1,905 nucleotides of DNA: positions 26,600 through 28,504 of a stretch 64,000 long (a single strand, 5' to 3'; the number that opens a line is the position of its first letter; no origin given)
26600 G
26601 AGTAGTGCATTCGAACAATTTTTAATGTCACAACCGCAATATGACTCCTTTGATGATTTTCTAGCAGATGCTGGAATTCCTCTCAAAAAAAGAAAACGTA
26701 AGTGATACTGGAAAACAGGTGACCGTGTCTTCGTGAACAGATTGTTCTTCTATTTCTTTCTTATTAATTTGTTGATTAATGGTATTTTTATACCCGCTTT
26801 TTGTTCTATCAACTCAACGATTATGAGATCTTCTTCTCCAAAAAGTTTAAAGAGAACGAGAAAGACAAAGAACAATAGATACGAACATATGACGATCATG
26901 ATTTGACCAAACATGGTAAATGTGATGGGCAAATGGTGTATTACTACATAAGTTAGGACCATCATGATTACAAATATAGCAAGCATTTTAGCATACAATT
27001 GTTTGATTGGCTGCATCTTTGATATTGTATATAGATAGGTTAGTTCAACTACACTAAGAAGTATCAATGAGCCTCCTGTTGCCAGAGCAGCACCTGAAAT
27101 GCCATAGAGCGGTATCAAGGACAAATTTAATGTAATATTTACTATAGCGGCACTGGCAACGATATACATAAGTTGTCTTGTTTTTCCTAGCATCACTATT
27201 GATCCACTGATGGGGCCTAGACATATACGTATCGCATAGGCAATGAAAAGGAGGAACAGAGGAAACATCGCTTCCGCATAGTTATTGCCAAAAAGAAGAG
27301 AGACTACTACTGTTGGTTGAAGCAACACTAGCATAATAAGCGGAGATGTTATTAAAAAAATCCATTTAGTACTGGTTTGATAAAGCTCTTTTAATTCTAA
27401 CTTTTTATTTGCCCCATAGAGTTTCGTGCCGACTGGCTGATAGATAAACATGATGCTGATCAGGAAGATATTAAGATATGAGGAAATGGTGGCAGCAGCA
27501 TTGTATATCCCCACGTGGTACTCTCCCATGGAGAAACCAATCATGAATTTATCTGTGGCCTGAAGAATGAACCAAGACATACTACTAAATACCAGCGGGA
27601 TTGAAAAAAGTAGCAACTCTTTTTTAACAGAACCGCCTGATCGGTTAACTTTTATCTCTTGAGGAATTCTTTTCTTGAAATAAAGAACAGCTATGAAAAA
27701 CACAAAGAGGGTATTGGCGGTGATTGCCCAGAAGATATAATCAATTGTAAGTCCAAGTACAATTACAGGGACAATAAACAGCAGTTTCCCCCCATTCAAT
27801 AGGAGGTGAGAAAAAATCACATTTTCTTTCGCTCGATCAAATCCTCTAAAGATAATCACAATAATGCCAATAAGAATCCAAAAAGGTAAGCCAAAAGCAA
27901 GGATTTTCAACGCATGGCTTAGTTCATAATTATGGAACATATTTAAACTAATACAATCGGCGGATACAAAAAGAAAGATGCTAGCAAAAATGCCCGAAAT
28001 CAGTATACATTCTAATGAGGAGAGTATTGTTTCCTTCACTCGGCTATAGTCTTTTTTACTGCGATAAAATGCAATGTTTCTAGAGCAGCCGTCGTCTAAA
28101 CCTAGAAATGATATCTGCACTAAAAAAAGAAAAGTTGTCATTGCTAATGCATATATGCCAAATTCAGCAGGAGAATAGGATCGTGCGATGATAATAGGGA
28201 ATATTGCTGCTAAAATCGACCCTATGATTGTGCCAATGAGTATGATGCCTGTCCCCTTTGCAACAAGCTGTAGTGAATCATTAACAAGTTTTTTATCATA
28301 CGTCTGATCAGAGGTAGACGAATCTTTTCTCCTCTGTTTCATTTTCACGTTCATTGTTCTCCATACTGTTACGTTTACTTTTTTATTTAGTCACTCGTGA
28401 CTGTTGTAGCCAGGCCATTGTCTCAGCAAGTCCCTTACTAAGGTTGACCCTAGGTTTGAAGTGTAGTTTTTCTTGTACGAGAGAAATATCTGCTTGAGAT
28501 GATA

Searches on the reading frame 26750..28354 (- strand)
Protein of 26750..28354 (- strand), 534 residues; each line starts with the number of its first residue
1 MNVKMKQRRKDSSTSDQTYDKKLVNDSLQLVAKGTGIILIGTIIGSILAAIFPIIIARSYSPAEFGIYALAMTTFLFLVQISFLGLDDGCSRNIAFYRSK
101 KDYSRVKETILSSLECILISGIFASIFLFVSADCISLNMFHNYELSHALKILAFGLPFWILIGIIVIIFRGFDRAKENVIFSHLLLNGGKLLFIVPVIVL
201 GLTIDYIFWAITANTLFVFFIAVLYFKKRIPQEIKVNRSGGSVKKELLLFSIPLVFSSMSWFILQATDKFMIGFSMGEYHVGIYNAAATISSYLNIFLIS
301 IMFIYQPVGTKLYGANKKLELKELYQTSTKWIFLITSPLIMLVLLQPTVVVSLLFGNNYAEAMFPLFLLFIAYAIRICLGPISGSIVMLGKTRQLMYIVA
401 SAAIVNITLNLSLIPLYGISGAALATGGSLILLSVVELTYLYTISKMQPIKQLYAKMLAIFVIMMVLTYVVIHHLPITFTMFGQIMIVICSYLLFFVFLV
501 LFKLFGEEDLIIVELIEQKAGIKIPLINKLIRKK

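Call 87: search_protein_families(library=pfam, proteins=[window:26750-28354:-], max_evalue=0.00001)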
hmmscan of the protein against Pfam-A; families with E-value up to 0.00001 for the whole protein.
window:26750-28354:- (534 aa): 3 families
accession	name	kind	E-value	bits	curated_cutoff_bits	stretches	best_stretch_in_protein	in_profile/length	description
PF01943.22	Polysacc_synt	-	7.9e-25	88.3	28.2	1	31-302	1-262/274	Polysaccharide biosynthesis protein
PF13440.11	Polysacc_synt_3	-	4.3e-19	69.3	23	1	55-362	1-291/293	Polysaccharide biosynthesis protein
PF01554.23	MatE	-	1.5e-11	44.7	24.9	1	253-410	1-159/161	MatE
